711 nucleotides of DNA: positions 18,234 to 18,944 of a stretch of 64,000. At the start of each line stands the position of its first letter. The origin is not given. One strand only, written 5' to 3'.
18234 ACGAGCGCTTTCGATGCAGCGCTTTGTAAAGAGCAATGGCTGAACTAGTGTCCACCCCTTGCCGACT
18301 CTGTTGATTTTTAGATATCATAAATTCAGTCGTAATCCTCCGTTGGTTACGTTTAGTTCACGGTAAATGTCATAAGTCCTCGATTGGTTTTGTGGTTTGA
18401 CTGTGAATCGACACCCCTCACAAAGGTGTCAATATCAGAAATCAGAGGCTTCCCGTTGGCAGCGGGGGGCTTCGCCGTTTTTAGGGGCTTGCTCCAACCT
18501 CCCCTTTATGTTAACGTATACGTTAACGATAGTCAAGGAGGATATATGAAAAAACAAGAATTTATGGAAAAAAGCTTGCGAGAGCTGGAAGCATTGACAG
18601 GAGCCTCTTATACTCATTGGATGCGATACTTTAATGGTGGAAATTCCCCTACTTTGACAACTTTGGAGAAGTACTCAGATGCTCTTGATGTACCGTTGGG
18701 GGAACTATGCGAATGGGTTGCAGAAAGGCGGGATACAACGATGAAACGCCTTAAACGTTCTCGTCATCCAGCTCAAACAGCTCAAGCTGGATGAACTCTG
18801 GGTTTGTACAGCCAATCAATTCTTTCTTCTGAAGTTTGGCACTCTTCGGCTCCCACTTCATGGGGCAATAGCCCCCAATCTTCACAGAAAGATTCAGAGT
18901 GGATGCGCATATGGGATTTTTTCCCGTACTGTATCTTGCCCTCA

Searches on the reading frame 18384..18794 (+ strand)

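Call 23: search_protein_families(library=pfam, proteins=[window:18384-18794:+], max_evalue=0.001)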
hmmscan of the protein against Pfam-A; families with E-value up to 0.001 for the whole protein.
window:18384-18794:+ (136 aa): 2 families
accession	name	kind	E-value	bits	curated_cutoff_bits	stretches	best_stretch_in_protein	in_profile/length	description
PF13443.12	HTH_26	-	1.8e-07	31.7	22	1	64-114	12-63/63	Cro/C1-type HTH DNA-binding domain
PF01381.28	HTH_3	-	3.3e-05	24.3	23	1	81-108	28-55/55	Helix-turn-helix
